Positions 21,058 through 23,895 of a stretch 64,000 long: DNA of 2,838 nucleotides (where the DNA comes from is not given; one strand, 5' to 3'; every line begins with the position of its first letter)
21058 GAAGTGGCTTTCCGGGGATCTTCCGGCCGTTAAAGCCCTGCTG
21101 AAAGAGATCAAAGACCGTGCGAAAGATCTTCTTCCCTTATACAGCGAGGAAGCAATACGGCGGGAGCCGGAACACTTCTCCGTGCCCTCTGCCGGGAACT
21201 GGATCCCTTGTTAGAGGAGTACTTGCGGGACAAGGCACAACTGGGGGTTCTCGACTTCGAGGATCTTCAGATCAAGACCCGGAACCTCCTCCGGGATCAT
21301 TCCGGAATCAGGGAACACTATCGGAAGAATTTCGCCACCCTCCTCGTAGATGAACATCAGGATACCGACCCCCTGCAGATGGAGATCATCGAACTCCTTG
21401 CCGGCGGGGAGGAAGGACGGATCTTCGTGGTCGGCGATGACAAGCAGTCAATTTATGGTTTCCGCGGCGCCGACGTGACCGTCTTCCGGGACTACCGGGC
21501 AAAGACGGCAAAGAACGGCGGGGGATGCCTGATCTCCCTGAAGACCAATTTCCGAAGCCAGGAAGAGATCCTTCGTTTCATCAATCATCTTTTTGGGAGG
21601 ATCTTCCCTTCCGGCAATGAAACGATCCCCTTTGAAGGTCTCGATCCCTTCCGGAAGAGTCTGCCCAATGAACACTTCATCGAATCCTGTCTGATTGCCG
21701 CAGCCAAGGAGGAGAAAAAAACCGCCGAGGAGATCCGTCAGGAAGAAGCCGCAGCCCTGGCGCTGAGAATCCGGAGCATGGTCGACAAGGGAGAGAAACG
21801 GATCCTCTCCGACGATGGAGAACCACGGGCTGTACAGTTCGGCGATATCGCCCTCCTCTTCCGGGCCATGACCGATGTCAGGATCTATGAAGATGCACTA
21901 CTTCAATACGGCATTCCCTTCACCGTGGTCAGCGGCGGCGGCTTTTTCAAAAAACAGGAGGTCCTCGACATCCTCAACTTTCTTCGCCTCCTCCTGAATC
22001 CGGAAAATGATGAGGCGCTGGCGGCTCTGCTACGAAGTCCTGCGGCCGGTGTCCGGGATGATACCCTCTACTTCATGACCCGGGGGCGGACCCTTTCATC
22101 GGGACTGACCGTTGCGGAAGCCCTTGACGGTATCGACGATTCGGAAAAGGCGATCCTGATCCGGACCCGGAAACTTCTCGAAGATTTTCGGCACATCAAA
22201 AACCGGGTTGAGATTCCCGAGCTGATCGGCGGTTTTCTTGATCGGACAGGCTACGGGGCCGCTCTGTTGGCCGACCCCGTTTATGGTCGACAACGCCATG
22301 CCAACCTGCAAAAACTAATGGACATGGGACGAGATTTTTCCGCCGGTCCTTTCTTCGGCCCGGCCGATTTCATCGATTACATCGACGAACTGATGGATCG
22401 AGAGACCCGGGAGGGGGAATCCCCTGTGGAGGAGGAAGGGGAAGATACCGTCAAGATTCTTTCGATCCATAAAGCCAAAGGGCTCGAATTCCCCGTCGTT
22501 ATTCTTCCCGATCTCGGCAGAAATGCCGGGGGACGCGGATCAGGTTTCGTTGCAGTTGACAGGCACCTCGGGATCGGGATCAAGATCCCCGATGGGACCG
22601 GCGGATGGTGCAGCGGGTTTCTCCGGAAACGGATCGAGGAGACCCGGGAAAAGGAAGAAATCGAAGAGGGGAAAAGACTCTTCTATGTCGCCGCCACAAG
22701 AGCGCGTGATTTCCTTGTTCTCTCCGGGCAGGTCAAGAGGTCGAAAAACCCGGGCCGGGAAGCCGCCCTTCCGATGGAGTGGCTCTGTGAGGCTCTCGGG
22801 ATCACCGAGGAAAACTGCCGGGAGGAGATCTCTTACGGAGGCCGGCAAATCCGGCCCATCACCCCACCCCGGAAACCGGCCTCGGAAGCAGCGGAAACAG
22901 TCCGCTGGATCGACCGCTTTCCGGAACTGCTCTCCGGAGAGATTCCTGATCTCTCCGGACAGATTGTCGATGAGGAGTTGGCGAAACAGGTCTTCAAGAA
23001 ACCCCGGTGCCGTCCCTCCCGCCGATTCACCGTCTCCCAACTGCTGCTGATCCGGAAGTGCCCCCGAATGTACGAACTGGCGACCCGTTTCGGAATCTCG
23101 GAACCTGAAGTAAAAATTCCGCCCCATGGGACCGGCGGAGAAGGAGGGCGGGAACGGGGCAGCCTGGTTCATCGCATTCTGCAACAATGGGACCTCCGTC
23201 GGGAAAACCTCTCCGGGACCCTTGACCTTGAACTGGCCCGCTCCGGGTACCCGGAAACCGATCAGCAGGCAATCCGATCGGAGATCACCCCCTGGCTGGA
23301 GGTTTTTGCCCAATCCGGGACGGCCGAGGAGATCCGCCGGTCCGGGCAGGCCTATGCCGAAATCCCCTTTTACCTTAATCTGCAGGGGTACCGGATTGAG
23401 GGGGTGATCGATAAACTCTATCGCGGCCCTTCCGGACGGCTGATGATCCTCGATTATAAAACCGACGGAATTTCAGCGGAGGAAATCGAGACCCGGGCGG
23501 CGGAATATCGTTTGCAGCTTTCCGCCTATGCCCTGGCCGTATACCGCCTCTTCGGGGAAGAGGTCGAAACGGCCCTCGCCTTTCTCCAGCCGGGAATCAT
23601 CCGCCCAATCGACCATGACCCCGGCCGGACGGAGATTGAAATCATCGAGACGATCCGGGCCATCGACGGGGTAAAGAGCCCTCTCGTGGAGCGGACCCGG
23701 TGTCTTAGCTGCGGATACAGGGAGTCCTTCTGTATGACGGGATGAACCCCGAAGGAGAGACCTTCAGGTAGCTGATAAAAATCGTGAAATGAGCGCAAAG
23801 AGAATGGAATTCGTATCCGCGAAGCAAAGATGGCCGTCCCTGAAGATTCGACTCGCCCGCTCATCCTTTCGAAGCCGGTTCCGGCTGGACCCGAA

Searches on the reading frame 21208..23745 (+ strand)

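Call 64: search_protein_families(library=pfam, proteins=[window:21208-23745:+], max_evalue=0.00001)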
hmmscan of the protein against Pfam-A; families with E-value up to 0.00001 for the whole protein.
window:21208-23745:+ (845 aa): 5 families
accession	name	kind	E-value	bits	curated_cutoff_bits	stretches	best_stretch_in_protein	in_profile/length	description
PF13361.12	UvrD_C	-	1.1e-37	130.7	25.6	2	109-290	1-150/350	UvrD-like helicase C-terminal domain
PF00580.27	UvrD-helicase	-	4.3e-29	102.5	23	1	2-96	173-266/271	UvrD/REP helicase N-terminal domain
PF12705.13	PDDEXK_1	-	4.2e-18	66.6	22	1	606-839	1-244/247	PD-(D/E)XK nuclease superfamily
PF13538.12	UvrD_C_2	-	4e-09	36.6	27.4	0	417-436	4-25/52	UvrD-like helicase C-terminal domain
PF13245.12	AAA_19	-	2e-06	28.5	25.1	1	38-86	88-134/134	AAA domain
